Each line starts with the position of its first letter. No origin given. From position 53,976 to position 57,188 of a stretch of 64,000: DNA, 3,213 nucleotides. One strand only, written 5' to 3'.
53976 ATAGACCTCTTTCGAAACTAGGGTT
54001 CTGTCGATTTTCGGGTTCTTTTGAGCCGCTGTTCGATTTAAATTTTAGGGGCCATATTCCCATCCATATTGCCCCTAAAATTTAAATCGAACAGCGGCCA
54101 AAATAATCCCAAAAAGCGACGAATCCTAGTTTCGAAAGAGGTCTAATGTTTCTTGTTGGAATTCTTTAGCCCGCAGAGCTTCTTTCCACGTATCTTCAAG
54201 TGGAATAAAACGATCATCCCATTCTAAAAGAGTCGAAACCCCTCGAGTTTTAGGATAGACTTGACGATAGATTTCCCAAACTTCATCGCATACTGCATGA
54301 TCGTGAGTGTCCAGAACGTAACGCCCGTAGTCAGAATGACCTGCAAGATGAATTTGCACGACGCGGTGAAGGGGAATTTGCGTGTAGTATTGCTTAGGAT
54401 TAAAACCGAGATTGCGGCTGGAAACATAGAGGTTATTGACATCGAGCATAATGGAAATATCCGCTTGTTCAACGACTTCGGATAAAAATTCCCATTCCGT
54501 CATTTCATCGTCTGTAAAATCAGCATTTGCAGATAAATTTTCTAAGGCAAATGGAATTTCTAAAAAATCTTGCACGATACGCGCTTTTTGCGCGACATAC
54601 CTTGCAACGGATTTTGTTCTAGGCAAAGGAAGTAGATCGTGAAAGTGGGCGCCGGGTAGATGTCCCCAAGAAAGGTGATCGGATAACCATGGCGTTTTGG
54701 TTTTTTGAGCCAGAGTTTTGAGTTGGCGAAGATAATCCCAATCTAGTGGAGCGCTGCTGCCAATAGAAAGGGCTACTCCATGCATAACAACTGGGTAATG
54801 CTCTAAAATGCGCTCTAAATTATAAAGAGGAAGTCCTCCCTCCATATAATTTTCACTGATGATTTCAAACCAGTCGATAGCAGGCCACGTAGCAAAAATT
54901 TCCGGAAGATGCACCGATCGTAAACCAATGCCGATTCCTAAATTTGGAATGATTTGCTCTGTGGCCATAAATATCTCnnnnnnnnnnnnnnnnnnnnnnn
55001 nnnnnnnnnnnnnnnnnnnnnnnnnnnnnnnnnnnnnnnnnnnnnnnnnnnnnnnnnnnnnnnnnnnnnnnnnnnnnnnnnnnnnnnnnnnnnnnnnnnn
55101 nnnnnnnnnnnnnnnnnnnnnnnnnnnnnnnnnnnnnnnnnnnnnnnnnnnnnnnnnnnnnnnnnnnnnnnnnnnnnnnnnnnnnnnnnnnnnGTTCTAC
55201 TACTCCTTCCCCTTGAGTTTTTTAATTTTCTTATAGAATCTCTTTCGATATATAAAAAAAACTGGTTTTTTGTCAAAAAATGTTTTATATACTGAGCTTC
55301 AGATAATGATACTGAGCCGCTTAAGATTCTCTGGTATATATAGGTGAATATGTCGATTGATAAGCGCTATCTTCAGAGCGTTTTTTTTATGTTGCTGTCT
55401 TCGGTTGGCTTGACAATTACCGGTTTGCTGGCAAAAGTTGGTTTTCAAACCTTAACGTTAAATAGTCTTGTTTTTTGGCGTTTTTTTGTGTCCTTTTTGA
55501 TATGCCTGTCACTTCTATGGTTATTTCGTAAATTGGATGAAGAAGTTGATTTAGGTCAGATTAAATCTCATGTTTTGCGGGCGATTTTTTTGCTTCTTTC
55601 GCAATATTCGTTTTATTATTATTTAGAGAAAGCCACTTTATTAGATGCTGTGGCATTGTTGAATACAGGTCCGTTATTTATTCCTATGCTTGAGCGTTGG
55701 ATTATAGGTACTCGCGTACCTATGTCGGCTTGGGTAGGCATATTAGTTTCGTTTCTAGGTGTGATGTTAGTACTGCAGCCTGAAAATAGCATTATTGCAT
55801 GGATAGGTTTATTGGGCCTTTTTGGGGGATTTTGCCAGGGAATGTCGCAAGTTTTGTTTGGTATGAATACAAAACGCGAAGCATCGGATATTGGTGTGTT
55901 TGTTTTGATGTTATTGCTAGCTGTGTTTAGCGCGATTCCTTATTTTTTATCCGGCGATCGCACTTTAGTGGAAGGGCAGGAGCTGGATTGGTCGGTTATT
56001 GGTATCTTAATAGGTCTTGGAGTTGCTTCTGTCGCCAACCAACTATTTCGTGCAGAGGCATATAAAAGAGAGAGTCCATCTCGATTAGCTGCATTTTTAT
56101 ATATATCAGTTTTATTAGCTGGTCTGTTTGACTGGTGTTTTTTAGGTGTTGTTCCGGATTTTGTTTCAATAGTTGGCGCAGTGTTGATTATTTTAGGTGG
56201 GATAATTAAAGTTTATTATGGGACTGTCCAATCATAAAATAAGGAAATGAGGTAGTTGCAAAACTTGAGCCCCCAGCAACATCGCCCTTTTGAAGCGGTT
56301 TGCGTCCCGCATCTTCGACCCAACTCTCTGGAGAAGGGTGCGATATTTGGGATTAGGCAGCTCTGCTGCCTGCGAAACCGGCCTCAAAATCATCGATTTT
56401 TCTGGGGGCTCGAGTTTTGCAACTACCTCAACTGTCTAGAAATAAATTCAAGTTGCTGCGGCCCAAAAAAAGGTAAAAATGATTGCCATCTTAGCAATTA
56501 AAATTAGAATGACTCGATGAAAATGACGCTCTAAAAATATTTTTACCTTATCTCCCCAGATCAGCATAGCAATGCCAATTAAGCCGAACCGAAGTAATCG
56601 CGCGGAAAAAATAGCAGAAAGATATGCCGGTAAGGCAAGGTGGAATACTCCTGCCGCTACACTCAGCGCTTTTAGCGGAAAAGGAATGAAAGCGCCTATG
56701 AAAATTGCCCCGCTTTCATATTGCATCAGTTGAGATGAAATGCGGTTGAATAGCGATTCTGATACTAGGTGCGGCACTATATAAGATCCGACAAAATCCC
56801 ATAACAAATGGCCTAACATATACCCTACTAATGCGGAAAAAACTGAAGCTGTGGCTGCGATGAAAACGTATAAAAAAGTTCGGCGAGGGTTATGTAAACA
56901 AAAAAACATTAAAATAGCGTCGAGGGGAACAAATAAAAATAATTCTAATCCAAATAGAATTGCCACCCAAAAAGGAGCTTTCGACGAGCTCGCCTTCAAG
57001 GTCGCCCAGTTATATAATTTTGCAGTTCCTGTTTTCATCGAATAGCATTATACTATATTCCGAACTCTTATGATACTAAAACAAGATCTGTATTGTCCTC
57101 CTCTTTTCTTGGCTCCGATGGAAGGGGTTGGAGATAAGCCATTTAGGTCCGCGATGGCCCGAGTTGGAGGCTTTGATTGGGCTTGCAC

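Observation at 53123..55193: MNIO (DUF692) + DUF2063 operon with an unrecognised Cys/Ser-rich lipoprotein-type precursor in a chlamydial genome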

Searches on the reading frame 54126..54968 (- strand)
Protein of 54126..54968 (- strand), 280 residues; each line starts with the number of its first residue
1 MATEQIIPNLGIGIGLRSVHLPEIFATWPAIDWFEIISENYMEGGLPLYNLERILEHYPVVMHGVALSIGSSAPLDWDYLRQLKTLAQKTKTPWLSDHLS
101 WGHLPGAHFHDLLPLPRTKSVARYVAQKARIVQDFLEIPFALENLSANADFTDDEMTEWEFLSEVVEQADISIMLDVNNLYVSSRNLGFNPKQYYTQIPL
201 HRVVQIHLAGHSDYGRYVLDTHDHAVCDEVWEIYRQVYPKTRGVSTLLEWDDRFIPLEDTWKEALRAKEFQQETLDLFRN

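Call 3: search_protein_families(library=pfam, proteins=[window:54126-54968:-], max_evalue=1)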
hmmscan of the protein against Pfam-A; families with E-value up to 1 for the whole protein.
window:54126-54968:- (280 aa): 1 family
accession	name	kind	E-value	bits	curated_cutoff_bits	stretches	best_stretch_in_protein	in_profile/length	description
PF05114.20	MbnB_TglH_ChrH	-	1.8e-97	326.1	25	1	11-271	1-262/263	RiPP precursor modification enzyme MbnB/TglH/ChrH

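Call 4: search_protein_families(library=ncbifam, proteins=[window:54126-54968:-], max_evalue=1)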
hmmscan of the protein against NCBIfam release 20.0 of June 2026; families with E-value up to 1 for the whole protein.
window:54126-54968:- (280 aa): 5 families
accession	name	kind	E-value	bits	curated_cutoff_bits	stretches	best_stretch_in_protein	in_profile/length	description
NF050167.1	MNIO_BufB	equivalog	1.5e-90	303.1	310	1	12-267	1-261/262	MNIO family bufferin maturase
NF003818.2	PRK05409.1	equivalog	1.6e-66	224.6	360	1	12-269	2-262/264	HvfB family MNIO-type RiPP peptide maturase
NF050151.1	RiPP_MNIO_ApyH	equivalog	3.4e-26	92.1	400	1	53-249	50-257/283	multinuclear non-heme iron-dependent oxidative enzyme ApyH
NF050165.1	MNIO_ChrH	equivalog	5.6e-18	65.1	600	1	77-242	78-248/363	MNIO family chryseobactin maturase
TIGR04159.2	methbact_MbnB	equivalog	5.9e-08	32.5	325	1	30-237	22-224/261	methanobactin biosynthesis protein MbnB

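Call 5: find_related_loci(query=window:54126-54968:-, collection=genome_contigs, flank=5000)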
Query window:54126-54968:- (280 aa) in genome_contigs; peptide patterns used: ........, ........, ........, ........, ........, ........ (x = any residue, [..] = any of these).
199 stretches matched a pattern; 116 encode a relative of the query (tblastn E <= 1e-3); the best 80 are kept; 80 distinct loci.
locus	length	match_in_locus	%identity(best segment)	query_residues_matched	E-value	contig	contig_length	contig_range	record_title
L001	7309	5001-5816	76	4-275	7e-148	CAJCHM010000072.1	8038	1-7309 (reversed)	Acidobacteria bacterium isolate BOG_genome_mining.12 genome assembly, contig: k141_12014048, whole genome shotgun sequen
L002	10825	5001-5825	76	1-275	6e-148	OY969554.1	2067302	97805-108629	MAG: uncultured Chlamydiales bacterium isolate MFD04540.bin.c.3 genome assembly, chromosome: 1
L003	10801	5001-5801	78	7-273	4e-147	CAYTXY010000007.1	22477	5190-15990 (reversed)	MAG TPA_asm: uncultured bacterium isolate SRP200132_co1_581 genome assembly, contig: NODE_3967_length_22477_cov_6.889617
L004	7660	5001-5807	75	7-275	8e-145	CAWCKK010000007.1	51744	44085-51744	MAG: uncultured Acidobacteriota bacterium isolate MFD01223.bin.2.71 genome assembly, contig: contig_108600, whole genome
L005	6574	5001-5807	77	8-275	6e-144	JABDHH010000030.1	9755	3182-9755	MAG: Chlamydiae bacterium isolate BWOrgControl_Nextera85_MAG2 3300021041.a:Ga0206877_10368, whole genome shotgun sequenc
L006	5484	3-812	75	6-275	6e-143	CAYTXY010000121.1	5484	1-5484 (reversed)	MAG TPA_asm: uncultured bacterium isolate SRP200132_co1_581 genome assembly, contig: NODE_28837_length_5484_cov_7.106465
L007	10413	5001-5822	71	2-275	2e-136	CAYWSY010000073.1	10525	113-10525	MAG TPA_asm: uncultured bacterium isolate SRP287051_co1_18 genome assembly, contig: NODE_8179_length_10525_cov_7.038300,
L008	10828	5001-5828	70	1-275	2e-133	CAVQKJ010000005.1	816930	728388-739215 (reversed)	MAG: uncultured Chlamydiae bacterium isolate MFD00008.bin.3.143 genome assembly, contig: contig_43157, whole genome shot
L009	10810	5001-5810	70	7-275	2e-129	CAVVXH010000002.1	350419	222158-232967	MAG: uncultured Parachlamydiaceae bacterium isolate MFD04540.bin.3.34 genome assembly, contig: contig_15708, whole genom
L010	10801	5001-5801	70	7-272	6e-129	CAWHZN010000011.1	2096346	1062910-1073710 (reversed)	MAG: uncultured Parachlamydiaceae bacterium isolate MFD04434.bin.2.30 genome assembly, contig: contig_5942, whole genome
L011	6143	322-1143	70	1-273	5e-128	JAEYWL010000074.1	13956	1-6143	MAG: Verrucomicrobia bacterium isolate OH_CBlB_266 k127_2498735, whole genome shotgun sequence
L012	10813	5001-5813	69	7-276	7e-128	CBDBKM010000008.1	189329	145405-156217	MAG: Chlamydiales bacterium isolate 6b1bf94d-6835-46bf-8ca5-1ec758719f37 genome assembly, contig: contig_8, whole genome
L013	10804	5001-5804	70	7-273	7e-128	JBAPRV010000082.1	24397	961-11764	MAG: Chlamydiales bacterium isolate MFD01065_ilm_asm_bin35 k127_51242, whole genome shotgun sequence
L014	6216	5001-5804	71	9-275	8e-127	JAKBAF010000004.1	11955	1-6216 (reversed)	MAG: bacterium isolate ZJ2.bin11 NODE_6179_length_11955_cov_1.046077, whole genome shotgun sequence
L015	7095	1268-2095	71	1-275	5e-126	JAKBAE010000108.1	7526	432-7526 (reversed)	MAG: bacterium isolate ZJ1.bin9 NODE_14791_length_7526_cov_2.089201, whole genome shotgun sequence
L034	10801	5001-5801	66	7-272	9e-119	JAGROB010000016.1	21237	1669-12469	MAG: Chlamydiia bacterium isolate HKST-UBA07 2009_148840, whole genome shotgun sequence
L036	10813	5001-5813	67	3-272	8e-125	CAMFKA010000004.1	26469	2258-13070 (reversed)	MAG: uncultured Chlamydiaceae bacterium isolate SRR12456173_bin.8_metaWRAP_v1.3_MAG genome assembly, contig: ERZ12289974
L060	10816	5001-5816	49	1-271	1e-84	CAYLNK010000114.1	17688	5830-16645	MAG TPA_asm: uncultured Holophagales bacterium isolate binchicken_co322_3 genome assembly, contig: NODE_4406_length_1768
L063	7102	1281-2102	48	8-280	3e-83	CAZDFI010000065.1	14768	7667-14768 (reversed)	MAG TPA_asm: uncultured Enterobacteriaceae bacterium isolate binchicken_co85_92 genome assembly, contig: NODE_2181_lengt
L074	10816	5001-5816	47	5-275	1e-80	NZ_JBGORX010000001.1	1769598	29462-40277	Legionella lytica strain DSB2004 contig00001, whole genome shotgun sequence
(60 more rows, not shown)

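Call 18: search_solved_structures(query=window:54126-54968:-, show_alignments=2)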
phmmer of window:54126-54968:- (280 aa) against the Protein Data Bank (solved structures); distinct sequences matched with E-value up to 0.001: 4.
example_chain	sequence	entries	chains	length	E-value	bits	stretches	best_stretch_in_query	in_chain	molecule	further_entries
3bww_A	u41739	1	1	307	2.5e-43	151.8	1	29-214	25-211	Protein of unknown function DUF692/COG3220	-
8hci_D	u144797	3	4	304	1.7e-21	80.2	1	50-252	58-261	DUF692 family protein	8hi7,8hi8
7dz9_B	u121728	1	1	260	0.00031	23.5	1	85-254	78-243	cpMbnB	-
7dz9_A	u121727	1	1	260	0.00033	23.4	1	85-254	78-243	MbnB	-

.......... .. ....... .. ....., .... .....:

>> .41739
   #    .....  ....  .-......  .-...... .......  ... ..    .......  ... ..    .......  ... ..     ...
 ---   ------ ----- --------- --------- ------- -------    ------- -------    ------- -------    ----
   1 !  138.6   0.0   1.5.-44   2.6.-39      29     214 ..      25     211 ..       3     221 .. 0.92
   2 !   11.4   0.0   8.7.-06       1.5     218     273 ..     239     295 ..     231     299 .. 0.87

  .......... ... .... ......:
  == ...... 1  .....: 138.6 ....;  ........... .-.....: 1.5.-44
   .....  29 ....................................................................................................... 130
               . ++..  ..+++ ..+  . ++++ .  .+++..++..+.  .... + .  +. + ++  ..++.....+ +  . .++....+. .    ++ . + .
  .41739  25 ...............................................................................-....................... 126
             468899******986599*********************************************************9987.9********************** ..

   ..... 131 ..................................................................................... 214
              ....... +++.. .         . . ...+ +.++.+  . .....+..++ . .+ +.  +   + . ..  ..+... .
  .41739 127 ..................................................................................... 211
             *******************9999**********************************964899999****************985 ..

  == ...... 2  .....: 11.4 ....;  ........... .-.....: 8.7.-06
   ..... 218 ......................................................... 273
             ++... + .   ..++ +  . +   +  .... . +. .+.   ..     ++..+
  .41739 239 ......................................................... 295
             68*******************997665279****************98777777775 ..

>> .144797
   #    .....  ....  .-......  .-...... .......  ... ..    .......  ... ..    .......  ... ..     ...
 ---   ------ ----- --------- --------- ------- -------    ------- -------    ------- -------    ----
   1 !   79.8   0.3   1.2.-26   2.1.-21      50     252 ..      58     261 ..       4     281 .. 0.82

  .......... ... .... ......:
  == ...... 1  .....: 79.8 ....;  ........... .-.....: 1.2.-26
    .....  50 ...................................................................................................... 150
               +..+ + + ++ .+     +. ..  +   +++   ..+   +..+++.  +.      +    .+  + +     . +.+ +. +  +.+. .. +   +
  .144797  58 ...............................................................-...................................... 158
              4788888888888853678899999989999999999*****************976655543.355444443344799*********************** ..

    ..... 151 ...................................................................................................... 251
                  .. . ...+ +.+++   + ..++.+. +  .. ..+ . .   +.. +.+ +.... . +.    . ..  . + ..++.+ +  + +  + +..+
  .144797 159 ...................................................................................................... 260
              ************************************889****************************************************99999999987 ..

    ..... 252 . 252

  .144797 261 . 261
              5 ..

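Call 56: search_protein_families(library=ncbifam, max_evalue=1e-10, proteins=[L003:5001-5801:+, L007:5001-5822:+, L010:5001-5801:+, L034:5001-5801:+, L036:5001-5813:+, L074:5001-5816:+, L060:5001-5816:+, L063:1281-2102:+])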
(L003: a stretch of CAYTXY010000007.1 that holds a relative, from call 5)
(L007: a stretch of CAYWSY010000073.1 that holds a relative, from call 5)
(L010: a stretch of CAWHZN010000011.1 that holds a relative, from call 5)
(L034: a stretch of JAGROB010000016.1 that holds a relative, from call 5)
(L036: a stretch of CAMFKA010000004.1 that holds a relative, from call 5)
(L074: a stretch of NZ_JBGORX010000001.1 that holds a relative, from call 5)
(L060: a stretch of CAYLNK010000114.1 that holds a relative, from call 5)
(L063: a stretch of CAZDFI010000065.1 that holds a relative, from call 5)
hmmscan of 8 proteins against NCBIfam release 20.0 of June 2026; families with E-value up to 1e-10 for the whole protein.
L003:5001-5801:+ (267 aa): 4 families
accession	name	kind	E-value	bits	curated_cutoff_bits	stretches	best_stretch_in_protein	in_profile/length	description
NF050167.1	MNIO_BufB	equivalog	1.5e-89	299.8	310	1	6-261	1-261/262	MNIO family bufferin maturase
NF003818.2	PRK05409.1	equivalog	1.8e-66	224.5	360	1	6-263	2-262/264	HvfB family MNIO-type RiPP peptide maturase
NF050151.1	RiPP_MNIO_ApyH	equivalog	2.3e-26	92.6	400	1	115-240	129-254/283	multinuclear non-heme iron-dependent oxidative enzyme ApyH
NF050165.1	MNIO_ChrH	equivalog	3.3e-18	65.9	600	1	71-236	78-248/363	MNIO family chryseobactin maturase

L007:5001-5822:+ (274 aa): 5 families
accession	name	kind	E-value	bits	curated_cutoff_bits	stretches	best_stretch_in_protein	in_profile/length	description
NF050167.1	MNIO_BufB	equivalog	1e-89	300.4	310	1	11-266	1-261/262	MNIO family bufferin maturase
NF003818.2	PRK05409.1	equivalog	2.8e-66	223.8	360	1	11-267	2-261/264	HvfB family MNIO-type RiPP peptide maturase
NF050151.1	RiPP_MNIO_ApyH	equivalog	1.1e-27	96.9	400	1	118-244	127-253/283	multinuclear non-heme iron-dependent oxidative enzyme ApyH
NF050165.1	MNIO_ChrH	equivalog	5.1e-15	55.4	600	1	77-242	79-249/363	MNIO family chryseobactin maturase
TIGR04159.2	methbact_MbnB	equivalog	9.1e-12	45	325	1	29-236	22-224/261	methanobactin biosynthesis protein MbnB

L010:5001-5801:+ (267 aa): 5 families
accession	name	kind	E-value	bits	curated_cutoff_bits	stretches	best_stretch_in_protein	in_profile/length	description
NF050167.1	MNIO_BufB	equivalog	3.2e-97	325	310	1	6-262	1-261/262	MNIO family bufferin maturase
NF003818.2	PRK05409.1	equivalog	3.6e-73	246.4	360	1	6-263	2-261/264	HvfB family MNIO-type RiPP peptide maturase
NF050151.1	RiPP_MNIO_ApyH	equivalog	1.2e-26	93.5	400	1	47-236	49-249/283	multinuclear non-heme iron-dependent oxidative enzyme ApyH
NF050165.1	MNIO_ChrH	equivalog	1.5e-18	67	600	1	56-233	60-244/363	MNIO family chryseobactin maturase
TIGR04159.2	methbact_MbnB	equivalog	5.9e-11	42.4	325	1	23-230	21-222/261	methanobactin biosynthesis protein MbnB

L034:5001-5801:+ (267 aa): 4 families
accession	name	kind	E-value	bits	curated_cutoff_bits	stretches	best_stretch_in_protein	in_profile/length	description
NF050167.1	MNIO_BufB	equivalog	1.4e-96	322.9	310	1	6-262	1-261/262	MNIO family bufferin maturase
NF003818.2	PRK05409.1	equivalog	7e-70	235.6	360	1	6-263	2-261/264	HvfB family MNIO-type RiPP peptide maturase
NF050151.1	RiPP_MNIO_ApyH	equivalog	1.7e-25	89.8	400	1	21-242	28-255/283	multinuclear non-heme iron-dependent oxidative enzyme ApyH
NF050165.1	MNIO_ChrH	equivalog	5.8e-18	65.1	600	1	73-237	79-248/363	MNIO family chryseobactin maturase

L036:5001-5813:+ (271 aa): 5 families
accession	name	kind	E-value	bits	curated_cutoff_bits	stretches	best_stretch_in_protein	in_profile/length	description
NF050167.1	MNIO_BufB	equivalog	1.1e-97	326.4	310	1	10-266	1-261/262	MNIO family bufferin maturase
NF003818.2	PRK05409.1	equivalog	1.2e-73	248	360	1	10-267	2-261/264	HvfB family MNIO-type RiPP peptide maturase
NF050151.1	RiPP_MNIO_ApyH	equivalog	5.1e-25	88.2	400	1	28-246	31-255/283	multinuclear non-heme iron-dependent oxidative enzyme ApyH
NF050165.1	MNIO_ChrH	equivalog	9.7e-18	64.3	600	1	77-241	79-248/363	MNIO family chryseobactin maturase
TIGR04159.2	methbact_MbnB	equivalog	2.1e-11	43.8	325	1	28-233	22-221/261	methanobactin biosynthesis protein MbnB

L074:5001-5816:+ (272 aa): 5 families
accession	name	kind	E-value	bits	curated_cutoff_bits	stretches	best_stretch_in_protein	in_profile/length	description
NF050167.1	MNIO_BufB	equivalog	7.9e-116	385.9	310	1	8-265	1-262/262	MNIO family bufferin maturase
NF003818.2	PRK05409.1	equivalog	1.6e-83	280.3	360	1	8-267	2-263/264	HvfB family MNIO-type RiPP peptide maturase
NF050151.1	RiPP_MNIO_ApyH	equivalog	1.5e-28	99.8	400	1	50-267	50-279/283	multinuclear non-heme iron-dependent oxidative enzyme ApyH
TIGR04159.2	methbact_MbnB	equivalog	2.2e-15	56.9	325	1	21-267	17-258/261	methanobactin biosynthesis protein MbnB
NF050165.1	MNIO_ChrH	equivalog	1.4e-14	53.9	600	1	53-237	55-246/363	MNIO family chryseobactin maturase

L060:5001-5816:+ (272 aa): 4 families
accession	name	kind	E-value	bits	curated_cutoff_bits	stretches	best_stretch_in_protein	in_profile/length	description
NF050167.1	MNIO_BufB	equivalog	2.8e-101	338.2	310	1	12-268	1-261/262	MNIO family bufferin maturase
NF003818.2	PRK05409.1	equivalog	3.8e-71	239.8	360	1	11-267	1-259/264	HvfB family MNIO-type RiPP peptide maturase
NF050151.1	RiPP_MNIO_ApyH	equivalog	1.8e-30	106.1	400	1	30-257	31-266/283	multinuclear non-heme iron-dependent oxidative enzyme ApyH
TIGR04159.2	methbact_MbnB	equivalog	2.4e-12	46.9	325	1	26-255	18-243/261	methanobactin biosynthesis protein MbnB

L063:1281-2102:+ (274 aa): 5 families
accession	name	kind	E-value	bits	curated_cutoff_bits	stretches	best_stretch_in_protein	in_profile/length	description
NF050167.1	MNIO_BufB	equivalog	2.8e-115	384.1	310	1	5-261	1-261/262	MNIO family bufferin maturase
NF003818.2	PRK05409.1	equivalog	1.7e-75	254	360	1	5-263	2-262/264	HvfB family MNIO-type RiPP peptide maturase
NF050151.1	RiPP_MNIO_ApyH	equivalog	2.3e-24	86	400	1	45-244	48-258/283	multinuclear non-heme iron-dependent oxidative enzyme ApyH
TIGR04159.2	methbact_MbnB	equivalog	5.6e-17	62.1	325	1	8-249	8-244/261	methanobactin biosynthesis protein MbnB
NF050165.1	MNIO_ChrH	equivalog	2.1e-12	46.8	600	1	50-236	55-248/363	MNIO family chryseobactin maturase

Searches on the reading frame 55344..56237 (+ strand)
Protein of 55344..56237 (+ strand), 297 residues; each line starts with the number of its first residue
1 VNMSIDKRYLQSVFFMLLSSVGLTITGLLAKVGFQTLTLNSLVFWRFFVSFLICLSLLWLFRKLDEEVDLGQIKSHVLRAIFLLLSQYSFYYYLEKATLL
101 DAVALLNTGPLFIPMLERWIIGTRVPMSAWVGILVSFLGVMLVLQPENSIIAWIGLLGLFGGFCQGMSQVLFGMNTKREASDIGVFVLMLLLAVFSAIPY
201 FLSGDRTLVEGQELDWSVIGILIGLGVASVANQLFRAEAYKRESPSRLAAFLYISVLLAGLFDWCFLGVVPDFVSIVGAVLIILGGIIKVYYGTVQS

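Call 3: search_protein_families(library=pfam, proteins=[window:55344-56237:+], max_evalue=1)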
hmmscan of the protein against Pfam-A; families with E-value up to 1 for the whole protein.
window:55344-56237:+ (297 aa): 3 families
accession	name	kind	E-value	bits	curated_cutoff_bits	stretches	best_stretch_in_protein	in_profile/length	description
PF00892.27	EamA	-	3.6e-24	86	28.2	2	13-144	4-134/135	EamA-like transporter family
PF07235.16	DUF1427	-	0.021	15.2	27.1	0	131-162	9-41/84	Protein of unknown function (DUF1427)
PF01027.25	Bax1-I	-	0.092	12.9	34.1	1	130-256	79-196/207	Inhibitor of apoptosis-promoting Bax1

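Call 4: search_protein_families(library=ncbifam, proteins=[window:55344-56237:+], max_evalue=1)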
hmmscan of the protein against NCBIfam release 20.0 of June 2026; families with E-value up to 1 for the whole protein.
window:55344-56237:+ (297 aa): 3 families
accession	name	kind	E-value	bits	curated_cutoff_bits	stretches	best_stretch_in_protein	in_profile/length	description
TIGR00950.1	2A78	equivalog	4e-10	39.5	230.2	1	33-285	11-262/264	carboxylate/amino acid/amine transporter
TIGR03340.1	phn_DUF6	hypoth_equivalog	0.13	11.9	288.15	0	106-283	96-275/281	phosphonate utilization associated putative membrane protein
NF002597.0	PRK02251.2-3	equivalog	0.17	12.1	120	1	185-229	42-83/93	putative septation inhibitor protein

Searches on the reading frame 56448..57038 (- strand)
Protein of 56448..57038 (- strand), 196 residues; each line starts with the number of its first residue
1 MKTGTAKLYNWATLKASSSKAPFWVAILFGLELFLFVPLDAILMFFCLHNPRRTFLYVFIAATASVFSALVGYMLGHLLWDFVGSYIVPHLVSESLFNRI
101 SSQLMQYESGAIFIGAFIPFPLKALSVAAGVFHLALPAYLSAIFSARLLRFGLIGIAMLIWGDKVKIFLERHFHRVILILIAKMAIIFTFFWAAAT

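Call 3: search_protein_families(library=pfam, proteins=[window:56448-57038:-], max_evalue=1)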
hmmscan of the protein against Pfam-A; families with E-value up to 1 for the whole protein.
window:56448-57038:- (196 aa): 4 families
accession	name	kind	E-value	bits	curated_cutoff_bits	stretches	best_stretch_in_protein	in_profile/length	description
PF09335.16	VTT_dom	-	2.9e-08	34.7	33.9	1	54-152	16-115/123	VTT domain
PF01169.24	GDT1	-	0.0016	19.1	27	1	41-115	3-73/75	Divalent cation/proton antiporter GDT1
PF00882.24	Zn_dep_PLPC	-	0.11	12.9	26.8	1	65-117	78-126/167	Zinc dependent phospholipase C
PF24853.1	DUF7727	-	0.19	12.7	27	0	58-186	14-131/139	Domain of unknown function (DUF7727)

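Call 4: search_protein_families(library=ncbifam, proteins=[window:56448-57038:-], max_evalue=1)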
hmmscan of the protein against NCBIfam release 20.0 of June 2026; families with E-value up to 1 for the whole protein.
window:56448-57038:- (196 aa): 0 families
